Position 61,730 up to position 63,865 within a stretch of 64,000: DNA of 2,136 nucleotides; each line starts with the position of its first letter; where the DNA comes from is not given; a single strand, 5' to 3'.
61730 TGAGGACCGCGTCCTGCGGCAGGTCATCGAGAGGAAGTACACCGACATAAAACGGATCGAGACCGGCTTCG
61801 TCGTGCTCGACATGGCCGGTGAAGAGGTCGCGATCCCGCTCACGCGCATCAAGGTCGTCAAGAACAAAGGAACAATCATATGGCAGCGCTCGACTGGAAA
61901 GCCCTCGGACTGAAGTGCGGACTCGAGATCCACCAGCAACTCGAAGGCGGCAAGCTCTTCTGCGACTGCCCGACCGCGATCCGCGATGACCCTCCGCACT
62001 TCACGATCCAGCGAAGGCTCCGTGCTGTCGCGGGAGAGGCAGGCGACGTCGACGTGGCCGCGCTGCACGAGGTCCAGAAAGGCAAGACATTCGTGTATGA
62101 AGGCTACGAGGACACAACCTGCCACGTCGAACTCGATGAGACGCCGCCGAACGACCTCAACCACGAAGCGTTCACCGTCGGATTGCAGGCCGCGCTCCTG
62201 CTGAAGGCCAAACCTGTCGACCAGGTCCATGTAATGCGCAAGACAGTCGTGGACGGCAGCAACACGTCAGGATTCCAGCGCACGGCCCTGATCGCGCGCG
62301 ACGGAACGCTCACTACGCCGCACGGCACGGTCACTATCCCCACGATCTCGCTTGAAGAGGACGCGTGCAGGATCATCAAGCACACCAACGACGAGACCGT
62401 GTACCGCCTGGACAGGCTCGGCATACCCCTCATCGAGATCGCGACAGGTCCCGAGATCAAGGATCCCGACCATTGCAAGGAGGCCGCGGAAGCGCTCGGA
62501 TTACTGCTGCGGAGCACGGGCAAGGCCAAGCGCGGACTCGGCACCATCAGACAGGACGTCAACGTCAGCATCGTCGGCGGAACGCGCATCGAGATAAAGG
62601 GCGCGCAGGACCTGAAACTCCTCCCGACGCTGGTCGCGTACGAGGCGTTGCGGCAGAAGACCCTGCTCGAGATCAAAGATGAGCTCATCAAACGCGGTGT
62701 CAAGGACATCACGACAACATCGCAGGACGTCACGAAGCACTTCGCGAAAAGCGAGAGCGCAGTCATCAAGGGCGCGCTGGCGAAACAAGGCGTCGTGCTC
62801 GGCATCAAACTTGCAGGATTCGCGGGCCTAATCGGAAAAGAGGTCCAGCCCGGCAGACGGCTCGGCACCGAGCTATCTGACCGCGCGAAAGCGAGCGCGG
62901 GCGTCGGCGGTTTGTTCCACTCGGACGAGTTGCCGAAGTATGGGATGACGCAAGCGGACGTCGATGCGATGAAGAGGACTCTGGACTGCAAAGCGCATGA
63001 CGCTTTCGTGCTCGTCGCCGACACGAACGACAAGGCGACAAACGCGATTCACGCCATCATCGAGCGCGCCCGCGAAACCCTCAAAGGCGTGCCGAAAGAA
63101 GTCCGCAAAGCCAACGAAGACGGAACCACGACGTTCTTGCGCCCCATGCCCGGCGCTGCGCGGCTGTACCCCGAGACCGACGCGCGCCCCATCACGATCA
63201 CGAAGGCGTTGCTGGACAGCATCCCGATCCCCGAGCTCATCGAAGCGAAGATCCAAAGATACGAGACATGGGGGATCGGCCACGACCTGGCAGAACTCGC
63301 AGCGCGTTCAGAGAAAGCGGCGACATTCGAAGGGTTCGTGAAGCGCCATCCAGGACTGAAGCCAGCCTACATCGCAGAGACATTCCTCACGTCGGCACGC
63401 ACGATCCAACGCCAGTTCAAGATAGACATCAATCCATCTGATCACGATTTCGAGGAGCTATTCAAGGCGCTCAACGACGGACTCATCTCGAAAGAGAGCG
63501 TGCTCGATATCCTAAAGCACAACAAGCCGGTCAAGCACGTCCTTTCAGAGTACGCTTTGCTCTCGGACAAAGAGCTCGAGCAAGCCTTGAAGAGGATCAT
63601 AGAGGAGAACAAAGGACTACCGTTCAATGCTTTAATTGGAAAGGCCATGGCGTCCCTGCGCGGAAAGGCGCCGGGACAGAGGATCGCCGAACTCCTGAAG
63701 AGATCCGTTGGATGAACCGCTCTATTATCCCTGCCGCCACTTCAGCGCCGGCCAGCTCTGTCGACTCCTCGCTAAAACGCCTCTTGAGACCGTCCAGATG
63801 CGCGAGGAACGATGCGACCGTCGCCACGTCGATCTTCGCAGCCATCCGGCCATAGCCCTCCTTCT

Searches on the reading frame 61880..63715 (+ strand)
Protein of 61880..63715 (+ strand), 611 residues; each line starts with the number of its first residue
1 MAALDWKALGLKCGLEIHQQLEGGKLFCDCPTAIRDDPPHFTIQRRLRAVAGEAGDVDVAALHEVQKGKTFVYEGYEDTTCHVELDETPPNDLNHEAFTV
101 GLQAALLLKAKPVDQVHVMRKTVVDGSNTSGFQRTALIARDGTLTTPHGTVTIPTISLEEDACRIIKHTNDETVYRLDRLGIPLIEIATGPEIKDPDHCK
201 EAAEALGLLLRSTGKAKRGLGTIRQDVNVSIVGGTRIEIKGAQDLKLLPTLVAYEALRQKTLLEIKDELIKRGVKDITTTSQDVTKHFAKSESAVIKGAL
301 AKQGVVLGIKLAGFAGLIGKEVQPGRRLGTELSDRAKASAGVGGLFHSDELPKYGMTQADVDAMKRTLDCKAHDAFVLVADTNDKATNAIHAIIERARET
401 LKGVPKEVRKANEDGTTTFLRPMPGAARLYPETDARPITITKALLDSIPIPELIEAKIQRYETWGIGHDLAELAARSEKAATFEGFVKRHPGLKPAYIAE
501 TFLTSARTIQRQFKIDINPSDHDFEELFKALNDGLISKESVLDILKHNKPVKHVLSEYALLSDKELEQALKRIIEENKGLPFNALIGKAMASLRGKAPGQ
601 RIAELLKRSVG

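Call 60: find_encoding_contigs(protein=window:61880-63715:+, flank=10000, max_places=3)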
Protein window:61880-63715:+ (611 aa): 2 contigs read that carry it; 2 places shown.
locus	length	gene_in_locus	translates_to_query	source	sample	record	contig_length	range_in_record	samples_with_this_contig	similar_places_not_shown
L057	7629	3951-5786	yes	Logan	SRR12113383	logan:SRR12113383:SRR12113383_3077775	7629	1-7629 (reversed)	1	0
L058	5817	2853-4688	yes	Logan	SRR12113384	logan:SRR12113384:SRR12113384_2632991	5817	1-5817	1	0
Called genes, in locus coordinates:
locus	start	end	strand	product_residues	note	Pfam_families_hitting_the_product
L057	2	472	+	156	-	?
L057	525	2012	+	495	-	-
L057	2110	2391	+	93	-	PF13145:Rotamase_2, PF13616:Rotamase_3, PF00639:Rotamase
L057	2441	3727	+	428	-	PF18195:GatD_N, PF00710:Asparaginase, PF17763:Asparaginase_C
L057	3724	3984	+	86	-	PF04457:MJ1316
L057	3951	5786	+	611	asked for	PF02934:GatB_N, PF02938:GAD, PF02637:GatB_Yqey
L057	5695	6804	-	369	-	PF13528:Glyco_trans_1_3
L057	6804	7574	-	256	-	PF12146:Hydrolase_4, PF00561:Abhydrolase_1, PF12697:Abhydrolase_6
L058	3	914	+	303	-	?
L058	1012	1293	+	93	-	PF13145:Rotamase_2, PF13616:Rotamase_3, PF00639:Rotamase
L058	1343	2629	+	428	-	PF18195:GatD_N, PF00710:Asparaginase, PF17763:Asparaginase_C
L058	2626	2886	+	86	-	PF04457:MJ1316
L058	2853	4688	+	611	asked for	PF02934:GatB_N, PF02938:GAD, PF02637:GatB_Yqey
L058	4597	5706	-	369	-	PF13528:Glyco_trans_1_3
